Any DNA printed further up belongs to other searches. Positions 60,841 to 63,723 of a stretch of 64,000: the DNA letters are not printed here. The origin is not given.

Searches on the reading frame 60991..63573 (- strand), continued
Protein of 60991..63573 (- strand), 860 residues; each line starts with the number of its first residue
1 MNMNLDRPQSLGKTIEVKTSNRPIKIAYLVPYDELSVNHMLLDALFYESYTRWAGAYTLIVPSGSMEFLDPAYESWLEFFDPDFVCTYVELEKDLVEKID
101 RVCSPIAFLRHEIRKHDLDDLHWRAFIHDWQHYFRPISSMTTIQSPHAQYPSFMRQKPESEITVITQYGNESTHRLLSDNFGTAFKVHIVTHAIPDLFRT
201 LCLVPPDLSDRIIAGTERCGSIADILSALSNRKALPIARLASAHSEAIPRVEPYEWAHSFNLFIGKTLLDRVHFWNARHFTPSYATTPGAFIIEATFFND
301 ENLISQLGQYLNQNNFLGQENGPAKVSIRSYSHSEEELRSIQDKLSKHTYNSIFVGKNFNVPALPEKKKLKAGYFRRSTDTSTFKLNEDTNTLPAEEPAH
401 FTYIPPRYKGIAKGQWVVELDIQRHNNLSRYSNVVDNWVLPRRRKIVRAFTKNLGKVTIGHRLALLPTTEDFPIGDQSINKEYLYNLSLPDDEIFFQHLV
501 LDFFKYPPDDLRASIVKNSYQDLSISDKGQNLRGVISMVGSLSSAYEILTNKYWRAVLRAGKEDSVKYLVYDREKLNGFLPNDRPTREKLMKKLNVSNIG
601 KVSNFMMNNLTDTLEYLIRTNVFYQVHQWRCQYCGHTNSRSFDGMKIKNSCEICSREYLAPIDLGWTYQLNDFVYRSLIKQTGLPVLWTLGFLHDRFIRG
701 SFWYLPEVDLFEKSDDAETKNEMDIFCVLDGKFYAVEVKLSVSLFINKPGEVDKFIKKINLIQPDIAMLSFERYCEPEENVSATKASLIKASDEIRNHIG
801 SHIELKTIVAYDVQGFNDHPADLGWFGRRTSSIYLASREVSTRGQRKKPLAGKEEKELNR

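Call 22: predict_structure(alignment_id=A1)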
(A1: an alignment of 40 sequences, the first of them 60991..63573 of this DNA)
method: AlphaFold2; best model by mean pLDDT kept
length: 860 residues; sequences in the alignment: 40
mean_pLDDT: 82.9   pTM: 0.81
mean pLDDT of the five models: 82.9, 82.3, 81.4, 78.2, 77.4
residues with pLDDT >= 90: 335; 70-90: 393; 50-70: 102; < 50: 30
segments of 3 or more residues with pLDDT < 50: 1-6, 429-431, 844-860
pLDDT, mean of each block of 10 residues (from residue 1): 47 83 91 91 89 78 95 91 94 93 93 68 84 84 75 56 82 76 70 82 86 86 90 84 64 72 93 88 72 92 94 82 89 94 95 90 82 58 87 87 80 85 67 69 91 92 91 64 89 89 86 86 90 88 88 91 63 88 86 83 89 90 84 80 71 80 79 90 94 76 90 77 93 95 91 94 95 88 93 95 94 90 84 67 44 32
secondary structure, 60 per line:
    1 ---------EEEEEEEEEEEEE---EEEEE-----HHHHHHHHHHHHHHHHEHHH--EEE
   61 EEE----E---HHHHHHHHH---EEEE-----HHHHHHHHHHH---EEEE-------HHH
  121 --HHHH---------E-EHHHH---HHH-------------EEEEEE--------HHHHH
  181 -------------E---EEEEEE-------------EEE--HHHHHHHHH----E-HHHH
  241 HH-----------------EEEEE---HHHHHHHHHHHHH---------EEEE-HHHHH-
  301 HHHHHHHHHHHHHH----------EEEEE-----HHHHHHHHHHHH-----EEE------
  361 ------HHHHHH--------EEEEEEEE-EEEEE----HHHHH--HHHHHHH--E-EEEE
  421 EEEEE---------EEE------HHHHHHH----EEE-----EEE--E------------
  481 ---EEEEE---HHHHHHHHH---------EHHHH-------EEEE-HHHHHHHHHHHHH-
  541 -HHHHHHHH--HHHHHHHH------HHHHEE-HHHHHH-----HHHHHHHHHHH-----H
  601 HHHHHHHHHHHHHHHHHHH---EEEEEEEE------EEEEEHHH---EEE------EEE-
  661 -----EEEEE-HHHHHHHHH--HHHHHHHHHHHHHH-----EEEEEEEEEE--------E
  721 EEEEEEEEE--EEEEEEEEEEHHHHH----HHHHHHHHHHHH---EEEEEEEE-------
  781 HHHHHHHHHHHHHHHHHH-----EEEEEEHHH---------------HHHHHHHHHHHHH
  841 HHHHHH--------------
elements in order (helices of 4 or more, strands of 3 or more residues): E10-22 E26-30 H36-51 E58-63 H72-80 E84-87 H93-103 E107-110 H123-126 H139-142 E162-167 H176-180 E198-203 E217-219 H222-230 H237-242 E260-264 H268-280 E290-293 H295-299 H301-314 E325-329 H335-346 E352-354 H367-372 E381-388 E390-394 H399-403 H406-412 E417-425 E435-437 H444-450 E455-457 E463-465 E484-488 H492-500 H511-514 E522-525 H527-539 H542-549 H552-559 H566-569 H573-578 H584-594 H600-619 E623-630 E637-641 E648-650 E657-659 E666-670 H672-680 H683-696 E702-711 E720-729 E732-741 H742-746 H751-762 E766-773 H781-798 E804-809 H828-846

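Call 23: find_encoding_contigs(protein=window:60991-63573:-, flank=10000, max_places=3)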
Protein window:60991-63573:- (860 aa): 1 contig read that carries it; 1 place shown.
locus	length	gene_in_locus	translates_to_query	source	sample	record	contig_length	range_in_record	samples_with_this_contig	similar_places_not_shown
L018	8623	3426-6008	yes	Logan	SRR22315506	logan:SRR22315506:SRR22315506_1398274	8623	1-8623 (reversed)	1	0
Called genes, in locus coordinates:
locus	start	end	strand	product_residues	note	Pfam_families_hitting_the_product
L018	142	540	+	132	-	PF01844:HNH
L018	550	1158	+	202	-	PF04140:ICMT (weak), PF04191:PEMT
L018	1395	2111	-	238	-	PF06439:3keto-disac_hyd (weak), PF07589:PEP_exosort_dom (faint)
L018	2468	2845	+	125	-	-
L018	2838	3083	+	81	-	-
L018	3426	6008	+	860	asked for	-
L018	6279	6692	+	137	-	PF01909:NTP_transf_2, PF18765:Polbeta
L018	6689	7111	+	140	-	PF01934:HepT-like, PF20797:HepT-like_2 (faint)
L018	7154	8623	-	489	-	?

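Call 25: fold_search(model_id=the predicted structure, library=pdb)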
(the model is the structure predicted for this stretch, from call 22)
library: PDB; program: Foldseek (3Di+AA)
matches with E <= 10: 925; with E <= 0.001: 15
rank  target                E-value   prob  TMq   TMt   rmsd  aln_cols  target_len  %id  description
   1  8q3y_A                9.6e-06  1.00  0.18  0.31  19.9       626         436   10  Crystal structure of apo Can2 from Thermoanaerobacter brockii (released 2023-11-22)
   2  1xmx                  2.1e-05  1.00  0.13  0.27  14.4       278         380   12  Crystal structure of protein VC1899 from Vibrio cholerae (released 2004-11-16)
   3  8q43_A                4.7e-05  1.00  0.13  0.23  14.4       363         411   10  Crystal structure of cA4-bound Can2 (E341A) in complex with oligo-C DNA (released 2023-11-22)
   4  8q44_B                5.0e-05  0.97  0.14  0.23  21.6       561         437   10  Crystal structure of cA4-bound Can2 (E364R) in complex with oligo-T DNA (released 2023-11-22)
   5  8q3z_A                5.6e-05  0.97  0.14  0.23  21.2       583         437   10  Crystal structure of cA4-bound Can2 from Thermoanaerobacter brockii (released 2023-11-22)
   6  9u49_A                1.2e-04  1.00  0.12  0.23  14.8       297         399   12  crystal structure of Cdn1 in complex with cA4 (released 2026-02-04)
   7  8q41_A                1.2e-04  0.97  0.14  0.25  20.8       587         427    9  Crystal structure of Can2 (E341A) bound to cA4 and TTTAAA ssDNA (released 2023-11-22)
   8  8q44_A                1.3e-04  1.00  0.16  0.27  12.6       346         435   12  Crystal structure of cA4-bound Can2 (E364R) in complex with oligo-T DNA (released 2023-11-22)
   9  8q43_B                1.6e-04  1.00  0.14  0.25  14.1       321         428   14  Crystal structure of cA4-bound Can2 (E341A) in complex with oligo-C DNA (released 2023-11-22)
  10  8q42_B                2.1e-04  0.94  0.14  0.24  21.6       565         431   10  Crystal structure of cA4-bound Can2 (E341A) in complex with oligo-A DNA (released 2023-11-22)
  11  8q42_A                2.1e-04  0.90  0.14  0.22  21.1       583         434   10  Crystal structure of cA4-bound Can2 (E341A) in complex with oligo-A DNA (released 2023-11-22)
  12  8q41_B                2.6e-04  0.99  0.14  0.25  11.8       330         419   10  Crystal structure of Can2 (E341A) bound to cA4 and TTTAAA ssDNA (released 2023-11-22)
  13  7bdv_A                3.8e-04  0.99  0.13  0.26  14.5       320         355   10  Structure of Can2 from Sulfobacillus thermosulfidooxidans in complex with cyclic tetra-adenylate (cA4) (released 2021-03-03)
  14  7bdv_B                4.3e-04  0.99  0.12  0.27  14.0       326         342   10  Structure of Can2 from Sulfobacillus thermosulfidooxidans in complex with cyclic tetra-adenylate (cA4) (released 2021-03-03)
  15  8bao_A                7.4e-04  1.00  0.13  0.28  15.2       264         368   13  Dysgonamonadaceae bacterium CRISPR ancillary nuclease 2 (released 2022-11-30)
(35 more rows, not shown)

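Call 28: find_encoding_contigs(protein=P0105, flank=10000, max_places=1)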
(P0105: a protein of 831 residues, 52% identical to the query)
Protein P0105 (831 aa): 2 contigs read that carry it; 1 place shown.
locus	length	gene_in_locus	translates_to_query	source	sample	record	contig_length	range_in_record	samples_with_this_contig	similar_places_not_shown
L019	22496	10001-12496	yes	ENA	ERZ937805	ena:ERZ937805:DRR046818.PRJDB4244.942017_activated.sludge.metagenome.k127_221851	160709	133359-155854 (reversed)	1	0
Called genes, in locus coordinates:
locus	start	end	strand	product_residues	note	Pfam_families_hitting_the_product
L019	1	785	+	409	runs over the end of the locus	PF04909:Amidohydro_2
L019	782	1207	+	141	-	-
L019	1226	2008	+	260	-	PF09916:DUF2145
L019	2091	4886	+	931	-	PF10101:DUF2339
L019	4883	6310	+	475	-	PF13163:DUF3999, PF00754:F5_F8_type_C (faint)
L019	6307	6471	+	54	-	-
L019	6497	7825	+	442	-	PF07690:MFS_1, PF05977:MFS_3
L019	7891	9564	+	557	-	-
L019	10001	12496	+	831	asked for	-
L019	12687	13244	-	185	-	PF17680:FlgO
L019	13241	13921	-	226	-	-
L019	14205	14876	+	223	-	PF12844:HTH_19, PF13560:HTH_31, PF01381:HTH_3, PF13443:HTH_26, PF07883:Cupin_2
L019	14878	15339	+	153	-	PF00583:Acetyltransf_1, PF13673:Acetyltransf_10 (weak), PF13508:Acetyltransf_7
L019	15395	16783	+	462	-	PF00929:RNase_T, PF27096:UvrC_M, PF27115:Cho_C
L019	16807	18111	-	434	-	PF03562:MltA, PF06725:3D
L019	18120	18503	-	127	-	PF04379:DUF525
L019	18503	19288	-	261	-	PF05690:ThiG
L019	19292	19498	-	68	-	PF02597:ThiS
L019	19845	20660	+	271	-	-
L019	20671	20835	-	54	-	PF00301:Rubredoxin, PF21349:RUBY_RBDX (faint)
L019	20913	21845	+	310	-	PF08543:Phos_pyr_kin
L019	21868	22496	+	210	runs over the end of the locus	PF02581:TMP-TENI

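Call 29: find_encoding_contigs(protein=P0100, flank=10000, max_places=1)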
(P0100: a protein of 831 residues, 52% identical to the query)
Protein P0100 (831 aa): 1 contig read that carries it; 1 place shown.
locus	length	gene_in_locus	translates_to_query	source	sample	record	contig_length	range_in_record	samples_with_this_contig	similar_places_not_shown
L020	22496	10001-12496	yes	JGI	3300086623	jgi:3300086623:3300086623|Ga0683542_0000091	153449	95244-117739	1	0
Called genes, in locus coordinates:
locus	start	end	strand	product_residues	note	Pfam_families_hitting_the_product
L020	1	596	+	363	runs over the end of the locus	PF01926:MMR_HSR1, PF02421:FeoB_N, PF06071:YchF-GTPase_C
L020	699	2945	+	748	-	PF00072:Response_reg, PF01590:GAF, PF13185:GAF_2, PF00990:GGDEF, PF00563:EAL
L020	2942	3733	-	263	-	PF00392:GntR, PF07702:UTRA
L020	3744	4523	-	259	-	PF00392:GntR, PF07702:UTRA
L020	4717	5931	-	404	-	PF00589:Phage_integrase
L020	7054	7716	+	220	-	-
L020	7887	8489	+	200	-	-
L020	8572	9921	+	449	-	-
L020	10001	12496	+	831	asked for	-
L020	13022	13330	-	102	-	-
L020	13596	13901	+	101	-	PF04956:TrbC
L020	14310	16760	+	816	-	PF27097:VirB4_TrbE_N, PF03135:CagE_TrbE_VirB, PF19044:P-loop_TraG (weak)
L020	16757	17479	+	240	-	PF07996:T4SS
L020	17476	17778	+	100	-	-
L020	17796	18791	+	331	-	PF04610:TrbL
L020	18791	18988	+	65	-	-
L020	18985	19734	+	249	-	PF04335:VirB8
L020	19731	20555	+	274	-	PF03524:CagX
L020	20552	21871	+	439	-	PF03743:TrbI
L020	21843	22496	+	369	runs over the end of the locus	PF00437:T2SSE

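Call 41: search_solved_structures(query=A1, max_evalue=10, show_alignments=3)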
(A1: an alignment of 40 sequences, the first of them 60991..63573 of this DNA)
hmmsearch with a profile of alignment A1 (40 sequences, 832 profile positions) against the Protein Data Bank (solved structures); distinct sequences matched with E-value up to 10: 2.
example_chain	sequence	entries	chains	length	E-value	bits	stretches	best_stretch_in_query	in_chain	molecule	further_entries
3pyc_A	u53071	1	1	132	0.91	10.9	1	243-282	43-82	E3 ubiquitin-protein ligase SMURF1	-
2jqz_A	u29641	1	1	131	1.5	10.1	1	243-282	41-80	E3 ubiquitin-protein ligase SMURF2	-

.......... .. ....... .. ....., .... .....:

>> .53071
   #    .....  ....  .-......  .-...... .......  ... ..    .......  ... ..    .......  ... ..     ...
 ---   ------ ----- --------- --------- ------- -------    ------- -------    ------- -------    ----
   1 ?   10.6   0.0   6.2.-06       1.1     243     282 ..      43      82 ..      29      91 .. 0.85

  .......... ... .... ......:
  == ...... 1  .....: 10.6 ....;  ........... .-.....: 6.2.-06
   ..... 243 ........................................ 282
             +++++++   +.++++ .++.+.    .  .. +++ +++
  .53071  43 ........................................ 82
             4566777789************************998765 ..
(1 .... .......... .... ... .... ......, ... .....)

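Call 42: search_protein_families(library=phrogs, proteins=[window:60991-63573:-], max_evalue=1)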
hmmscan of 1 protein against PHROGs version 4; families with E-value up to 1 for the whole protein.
window:60991-63573:- (860 aa): 1 family
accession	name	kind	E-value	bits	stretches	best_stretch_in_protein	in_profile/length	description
phrog_4807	-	unknown function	0.12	13.3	1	571-621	54-104/133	-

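Call 43: find_encoding_contigs(protein=P0114, flank=8000, max_places=1)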
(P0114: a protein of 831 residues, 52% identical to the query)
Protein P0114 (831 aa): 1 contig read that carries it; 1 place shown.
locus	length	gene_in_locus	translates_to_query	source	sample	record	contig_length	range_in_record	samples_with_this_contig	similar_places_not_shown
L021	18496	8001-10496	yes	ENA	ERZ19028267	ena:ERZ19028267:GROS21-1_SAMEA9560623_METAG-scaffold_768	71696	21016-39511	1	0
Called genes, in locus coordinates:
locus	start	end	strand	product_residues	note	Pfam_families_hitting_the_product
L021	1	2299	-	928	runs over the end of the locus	PF20464:MmeI_N, PF20465:MmeI_hel, PF20473:MmeI_Mtase, PF20466:MmeI_TRD, PF20467:MmeI_C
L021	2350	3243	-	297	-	PF26109:WHD_BrxR, PF13280:WYL, PF26107:BrxR_CTD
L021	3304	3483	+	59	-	-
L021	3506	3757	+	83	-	-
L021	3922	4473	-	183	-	-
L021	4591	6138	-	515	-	PF00078:RVT_1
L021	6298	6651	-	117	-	-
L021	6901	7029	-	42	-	-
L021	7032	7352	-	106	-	PF01381:HTH_3, PF15943:YdaS_toxin (weak)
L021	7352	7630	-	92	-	PF05015:HigB-like_toxin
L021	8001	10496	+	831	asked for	-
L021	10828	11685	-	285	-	PF10563:CA_like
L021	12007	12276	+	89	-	PF10985:DUF2805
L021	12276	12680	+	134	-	PF04134:DCC1-like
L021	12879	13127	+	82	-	-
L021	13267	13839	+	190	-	PF00578:AhpC-TSA, PF08534:Redoxin, PF13905:Thioredoxin_8 (weak)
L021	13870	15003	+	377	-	PF01841:Transglut_core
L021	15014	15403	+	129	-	PF02411:MerT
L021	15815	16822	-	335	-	PF13489:Methyltransf_23, PF01728:FtsJ (weak), PF13649:Methyltransf_25, PF13847:Methyltransf_31, PF08241:Methyltransf_11, PF08242:Methyltransf_12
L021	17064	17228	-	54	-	-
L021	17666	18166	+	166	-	PF08547:CIA30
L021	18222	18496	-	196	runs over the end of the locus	PF04355:BamE (faint)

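Call 44: find_encoding_contigs(protein=P0015, flank=8000, max_places=1)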
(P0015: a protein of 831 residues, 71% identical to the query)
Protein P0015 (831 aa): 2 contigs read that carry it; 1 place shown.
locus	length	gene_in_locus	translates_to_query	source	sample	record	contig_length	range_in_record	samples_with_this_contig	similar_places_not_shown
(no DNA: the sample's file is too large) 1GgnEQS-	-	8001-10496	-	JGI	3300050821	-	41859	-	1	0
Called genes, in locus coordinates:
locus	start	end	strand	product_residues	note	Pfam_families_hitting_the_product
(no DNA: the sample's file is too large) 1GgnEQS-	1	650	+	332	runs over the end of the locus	PF04055:Radical_SAM, PF11946:DUF3463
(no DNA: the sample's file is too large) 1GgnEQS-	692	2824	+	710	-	PF00432:Prenyltrans (faint), PF13249:SQHop_cyclase_N, PF07678:TED_complement (faint), PF09492:Pec_lyase (faint), PF13243:SQHop_cyclase_C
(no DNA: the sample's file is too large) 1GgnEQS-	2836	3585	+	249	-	PF01048:PNP_UDP_1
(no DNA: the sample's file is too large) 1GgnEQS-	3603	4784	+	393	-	PF01103:Omp85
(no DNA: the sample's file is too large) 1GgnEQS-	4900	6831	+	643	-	PF13292:DXP_synthase_N, PF02775:TPP_enzyme_C (faint), PF02779:Transket_pyr, PF02780:Transketolase_C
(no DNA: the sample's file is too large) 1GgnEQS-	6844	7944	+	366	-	PF04551:GcpE, PF26540:GcpE_C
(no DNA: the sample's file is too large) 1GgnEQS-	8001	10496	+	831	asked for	-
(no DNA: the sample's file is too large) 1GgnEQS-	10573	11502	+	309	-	-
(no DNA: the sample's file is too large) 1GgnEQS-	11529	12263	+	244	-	-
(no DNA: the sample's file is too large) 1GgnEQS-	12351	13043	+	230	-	-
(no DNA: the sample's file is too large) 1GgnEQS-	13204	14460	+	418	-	-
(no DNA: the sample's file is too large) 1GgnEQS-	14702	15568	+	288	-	PF05368:NmrA, PF13460:NAD_binding_10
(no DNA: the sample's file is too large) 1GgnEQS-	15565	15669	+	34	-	-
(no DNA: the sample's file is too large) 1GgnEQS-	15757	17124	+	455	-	PF00561:Abhydrolase_1, PF12146:Hydrolase_4 (faint), PF12697:Abhydrolase_6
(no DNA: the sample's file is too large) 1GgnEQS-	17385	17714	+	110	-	?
